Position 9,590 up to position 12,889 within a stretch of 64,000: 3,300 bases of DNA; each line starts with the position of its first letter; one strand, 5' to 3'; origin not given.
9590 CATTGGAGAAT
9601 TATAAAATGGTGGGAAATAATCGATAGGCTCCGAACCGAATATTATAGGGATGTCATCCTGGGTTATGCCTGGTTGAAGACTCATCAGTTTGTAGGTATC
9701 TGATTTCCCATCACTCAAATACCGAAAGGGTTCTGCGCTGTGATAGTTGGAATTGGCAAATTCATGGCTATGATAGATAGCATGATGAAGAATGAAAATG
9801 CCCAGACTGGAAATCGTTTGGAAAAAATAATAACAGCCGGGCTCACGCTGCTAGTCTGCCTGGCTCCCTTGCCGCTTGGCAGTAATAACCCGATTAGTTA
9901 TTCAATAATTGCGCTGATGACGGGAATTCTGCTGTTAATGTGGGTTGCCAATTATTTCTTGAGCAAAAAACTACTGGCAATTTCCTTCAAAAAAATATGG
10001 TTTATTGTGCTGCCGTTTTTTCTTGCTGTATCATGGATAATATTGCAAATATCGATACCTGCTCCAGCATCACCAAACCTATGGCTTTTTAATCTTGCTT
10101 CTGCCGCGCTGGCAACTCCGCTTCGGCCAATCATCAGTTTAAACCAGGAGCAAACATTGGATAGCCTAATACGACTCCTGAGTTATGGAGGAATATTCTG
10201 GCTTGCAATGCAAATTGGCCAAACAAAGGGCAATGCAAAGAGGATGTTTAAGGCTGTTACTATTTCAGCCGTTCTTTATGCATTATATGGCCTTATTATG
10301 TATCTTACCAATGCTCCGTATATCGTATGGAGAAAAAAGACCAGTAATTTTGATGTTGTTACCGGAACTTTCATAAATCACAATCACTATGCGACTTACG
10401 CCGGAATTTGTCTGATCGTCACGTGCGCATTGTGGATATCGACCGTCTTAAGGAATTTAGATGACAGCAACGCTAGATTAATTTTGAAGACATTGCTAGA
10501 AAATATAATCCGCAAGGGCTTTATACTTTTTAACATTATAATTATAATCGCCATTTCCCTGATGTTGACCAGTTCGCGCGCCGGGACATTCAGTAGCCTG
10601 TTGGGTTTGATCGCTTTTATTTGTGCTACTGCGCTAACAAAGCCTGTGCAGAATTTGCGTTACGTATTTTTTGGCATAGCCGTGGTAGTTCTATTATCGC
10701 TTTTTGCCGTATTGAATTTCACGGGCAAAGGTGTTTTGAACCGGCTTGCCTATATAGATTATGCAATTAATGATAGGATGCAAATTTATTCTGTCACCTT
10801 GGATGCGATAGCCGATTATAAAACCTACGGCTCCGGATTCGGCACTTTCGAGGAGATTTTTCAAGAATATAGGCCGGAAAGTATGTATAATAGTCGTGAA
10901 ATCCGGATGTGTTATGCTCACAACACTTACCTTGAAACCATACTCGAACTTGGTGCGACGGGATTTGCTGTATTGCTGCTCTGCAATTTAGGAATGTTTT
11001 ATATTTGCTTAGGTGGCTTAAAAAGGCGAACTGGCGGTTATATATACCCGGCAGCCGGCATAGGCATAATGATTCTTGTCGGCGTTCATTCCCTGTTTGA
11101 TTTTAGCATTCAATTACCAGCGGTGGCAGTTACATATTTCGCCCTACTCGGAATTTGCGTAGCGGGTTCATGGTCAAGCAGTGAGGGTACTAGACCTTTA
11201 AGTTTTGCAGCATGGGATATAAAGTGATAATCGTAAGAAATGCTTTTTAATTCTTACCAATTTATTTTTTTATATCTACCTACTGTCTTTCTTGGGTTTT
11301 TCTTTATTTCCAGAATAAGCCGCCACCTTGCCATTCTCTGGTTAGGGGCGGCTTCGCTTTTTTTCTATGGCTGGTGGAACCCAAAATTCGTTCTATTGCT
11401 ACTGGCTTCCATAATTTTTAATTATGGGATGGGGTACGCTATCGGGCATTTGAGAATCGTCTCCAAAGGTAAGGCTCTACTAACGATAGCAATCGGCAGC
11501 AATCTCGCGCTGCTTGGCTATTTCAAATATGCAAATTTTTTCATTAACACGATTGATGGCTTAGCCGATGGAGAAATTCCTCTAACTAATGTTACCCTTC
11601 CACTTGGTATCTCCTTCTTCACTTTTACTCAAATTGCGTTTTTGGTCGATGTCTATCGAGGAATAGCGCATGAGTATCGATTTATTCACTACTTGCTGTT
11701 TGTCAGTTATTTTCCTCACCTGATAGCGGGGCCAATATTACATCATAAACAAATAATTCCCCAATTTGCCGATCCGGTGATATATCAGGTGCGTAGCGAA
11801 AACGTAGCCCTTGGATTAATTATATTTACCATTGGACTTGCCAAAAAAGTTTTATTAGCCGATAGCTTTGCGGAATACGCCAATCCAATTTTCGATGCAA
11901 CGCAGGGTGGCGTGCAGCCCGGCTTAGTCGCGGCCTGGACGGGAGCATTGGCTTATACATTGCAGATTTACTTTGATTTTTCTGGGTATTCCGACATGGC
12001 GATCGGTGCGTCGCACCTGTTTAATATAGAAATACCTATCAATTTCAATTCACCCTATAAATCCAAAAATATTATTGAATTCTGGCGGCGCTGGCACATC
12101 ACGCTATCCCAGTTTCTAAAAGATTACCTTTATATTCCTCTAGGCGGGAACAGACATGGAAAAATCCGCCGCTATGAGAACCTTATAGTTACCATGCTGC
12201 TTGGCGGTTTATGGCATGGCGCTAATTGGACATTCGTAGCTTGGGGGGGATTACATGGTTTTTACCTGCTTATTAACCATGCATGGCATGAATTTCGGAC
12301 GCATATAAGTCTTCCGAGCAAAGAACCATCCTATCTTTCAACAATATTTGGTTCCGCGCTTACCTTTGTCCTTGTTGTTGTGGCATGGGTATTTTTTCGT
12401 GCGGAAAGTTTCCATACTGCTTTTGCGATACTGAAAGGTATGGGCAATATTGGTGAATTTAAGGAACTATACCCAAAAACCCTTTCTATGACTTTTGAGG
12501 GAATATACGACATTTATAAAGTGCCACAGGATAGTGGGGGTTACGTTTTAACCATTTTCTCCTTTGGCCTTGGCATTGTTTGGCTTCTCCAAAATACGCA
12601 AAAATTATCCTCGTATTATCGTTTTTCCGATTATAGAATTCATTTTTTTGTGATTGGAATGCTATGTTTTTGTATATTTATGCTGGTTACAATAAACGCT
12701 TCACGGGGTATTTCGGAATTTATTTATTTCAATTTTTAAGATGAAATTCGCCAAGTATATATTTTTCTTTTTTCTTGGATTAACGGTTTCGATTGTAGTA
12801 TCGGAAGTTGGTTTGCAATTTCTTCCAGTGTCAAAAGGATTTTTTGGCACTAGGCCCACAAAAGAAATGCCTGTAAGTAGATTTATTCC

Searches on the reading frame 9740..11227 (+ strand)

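Call 18: search_protein_families(library=pfam, max_evalue=0.01, proteins=[window:9740-11227:+])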
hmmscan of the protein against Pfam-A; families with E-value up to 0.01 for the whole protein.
window:9740-11227:+ (495 aa): 1 family
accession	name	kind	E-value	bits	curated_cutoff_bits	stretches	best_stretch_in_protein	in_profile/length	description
PF04932.20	Wzy_C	-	4e-16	59.6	31.7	1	267-413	3-149/149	O-Antigen ligase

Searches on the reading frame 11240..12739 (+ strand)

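Call 18: search_protein_families(library=pfam, max_evalue=0.01, proteins=[window:11240-12739:+])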
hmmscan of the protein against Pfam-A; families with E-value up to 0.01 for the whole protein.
window:11240-12739:+ (499 aa): 1 family
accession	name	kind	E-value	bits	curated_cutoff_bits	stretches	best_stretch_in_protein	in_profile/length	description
PF03062.24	MBOAT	-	4.2e-34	118.8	27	1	107-359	37-307/337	MBOAT, membrane-bound O-acyltransferase family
